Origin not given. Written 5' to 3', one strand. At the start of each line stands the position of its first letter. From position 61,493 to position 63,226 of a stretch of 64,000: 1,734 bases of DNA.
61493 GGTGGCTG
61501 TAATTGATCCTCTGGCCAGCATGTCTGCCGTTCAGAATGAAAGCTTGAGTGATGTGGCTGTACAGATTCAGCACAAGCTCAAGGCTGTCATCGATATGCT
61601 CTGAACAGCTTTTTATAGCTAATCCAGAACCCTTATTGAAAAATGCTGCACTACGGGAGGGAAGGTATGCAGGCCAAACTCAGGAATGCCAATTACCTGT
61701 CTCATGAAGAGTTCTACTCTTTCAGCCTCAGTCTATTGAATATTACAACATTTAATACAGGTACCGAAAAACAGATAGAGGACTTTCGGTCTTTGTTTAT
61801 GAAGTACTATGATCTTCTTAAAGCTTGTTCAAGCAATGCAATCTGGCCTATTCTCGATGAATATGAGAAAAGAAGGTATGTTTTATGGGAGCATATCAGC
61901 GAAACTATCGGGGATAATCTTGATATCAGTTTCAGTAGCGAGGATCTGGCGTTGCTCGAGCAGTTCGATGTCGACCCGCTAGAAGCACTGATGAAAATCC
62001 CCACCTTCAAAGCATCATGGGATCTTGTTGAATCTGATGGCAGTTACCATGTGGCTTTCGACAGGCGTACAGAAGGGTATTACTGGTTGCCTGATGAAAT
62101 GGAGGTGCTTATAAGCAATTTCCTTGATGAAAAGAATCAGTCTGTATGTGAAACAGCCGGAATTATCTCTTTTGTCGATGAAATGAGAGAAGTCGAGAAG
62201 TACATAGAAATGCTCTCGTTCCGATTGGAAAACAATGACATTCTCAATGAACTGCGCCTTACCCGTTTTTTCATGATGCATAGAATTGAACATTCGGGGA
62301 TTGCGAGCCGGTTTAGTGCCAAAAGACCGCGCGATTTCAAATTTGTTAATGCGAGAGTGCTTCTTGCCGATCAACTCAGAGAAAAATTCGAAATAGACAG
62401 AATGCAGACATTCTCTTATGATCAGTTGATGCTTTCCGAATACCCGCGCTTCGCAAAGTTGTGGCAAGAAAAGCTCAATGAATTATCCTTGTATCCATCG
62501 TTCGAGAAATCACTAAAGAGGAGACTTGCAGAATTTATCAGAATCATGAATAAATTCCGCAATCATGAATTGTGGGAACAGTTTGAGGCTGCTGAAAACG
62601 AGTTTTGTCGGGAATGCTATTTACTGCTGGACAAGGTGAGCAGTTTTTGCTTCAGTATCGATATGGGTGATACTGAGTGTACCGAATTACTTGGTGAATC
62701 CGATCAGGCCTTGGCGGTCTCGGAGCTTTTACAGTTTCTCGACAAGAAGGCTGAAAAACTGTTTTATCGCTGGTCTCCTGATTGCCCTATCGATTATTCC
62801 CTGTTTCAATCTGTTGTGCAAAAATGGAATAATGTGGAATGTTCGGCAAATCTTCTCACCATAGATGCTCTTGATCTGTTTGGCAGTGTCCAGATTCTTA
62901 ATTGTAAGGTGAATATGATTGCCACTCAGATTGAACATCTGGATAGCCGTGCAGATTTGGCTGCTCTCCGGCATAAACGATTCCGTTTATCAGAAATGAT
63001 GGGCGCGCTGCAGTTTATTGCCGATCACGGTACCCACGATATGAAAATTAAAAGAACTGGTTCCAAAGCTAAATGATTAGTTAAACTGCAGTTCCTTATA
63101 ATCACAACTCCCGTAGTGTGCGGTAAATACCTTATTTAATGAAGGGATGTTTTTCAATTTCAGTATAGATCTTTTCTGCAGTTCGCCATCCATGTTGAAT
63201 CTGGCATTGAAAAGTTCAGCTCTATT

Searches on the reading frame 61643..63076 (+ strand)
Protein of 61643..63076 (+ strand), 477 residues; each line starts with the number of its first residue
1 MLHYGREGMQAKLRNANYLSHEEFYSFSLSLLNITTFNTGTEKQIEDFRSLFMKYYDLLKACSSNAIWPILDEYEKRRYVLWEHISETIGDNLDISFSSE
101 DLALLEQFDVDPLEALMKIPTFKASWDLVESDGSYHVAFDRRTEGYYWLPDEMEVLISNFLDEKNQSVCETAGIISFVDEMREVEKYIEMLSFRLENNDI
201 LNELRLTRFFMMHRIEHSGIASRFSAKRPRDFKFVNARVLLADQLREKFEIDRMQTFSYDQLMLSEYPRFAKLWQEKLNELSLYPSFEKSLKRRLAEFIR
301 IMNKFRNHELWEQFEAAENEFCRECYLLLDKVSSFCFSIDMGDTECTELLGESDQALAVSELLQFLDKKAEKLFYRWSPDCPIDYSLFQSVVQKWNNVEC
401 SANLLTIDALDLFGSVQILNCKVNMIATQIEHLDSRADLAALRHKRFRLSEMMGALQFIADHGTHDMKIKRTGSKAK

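Call 42: find_encoding_contigs(protein=window:61643-63076:+, flank=10000, max_places=3)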
Protein window:61643-63076:+ (477 aa): 3 contigs read that carry it; 1 place shown.
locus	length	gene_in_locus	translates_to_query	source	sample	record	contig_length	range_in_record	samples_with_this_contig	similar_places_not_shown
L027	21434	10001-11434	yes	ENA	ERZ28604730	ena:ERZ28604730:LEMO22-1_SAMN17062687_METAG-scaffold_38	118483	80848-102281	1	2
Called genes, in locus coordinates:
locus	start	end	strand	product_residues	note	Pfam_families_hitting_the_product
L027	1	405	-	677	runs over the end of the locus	PF13567:DUF4131, PF03772:Competence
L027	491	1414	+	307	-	PF00072:Response_reg, PF13581:HATPase_c_2 (weak)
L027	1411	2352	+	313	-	PF00849:PseudoU_synth_2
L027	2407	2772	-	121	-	PF00216:Bac_DNA_binding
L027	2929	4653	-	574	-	-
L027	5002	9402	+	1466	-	PF01869:BcrAD_BadFG, PF09989:DUF2229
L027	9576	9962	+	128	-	PF03625:DUF302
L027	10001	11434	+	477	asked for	-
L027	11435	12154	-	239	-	PF00753:Lactamase_B, PF19583:ODP (faint), PF23023:Anti-Pycsar_Apyc1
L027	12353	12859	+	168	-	PF04542:Sigma70_r2, PF08281:Sigma70_r4_2 (weak)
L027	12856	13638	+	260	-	-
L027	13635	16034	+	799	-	PF00656:Peptidase_C14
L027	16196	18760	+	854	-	PF08455:SNF2_assoc, PF00176:SNF2-rel_dom, PF04851:ResIII, PF00270:DEAD, PF00271:Helicase_C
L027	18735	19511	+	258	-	PF17746:SfsA_N, PF03749:SfsA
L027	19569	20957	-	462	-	PF00291:PALP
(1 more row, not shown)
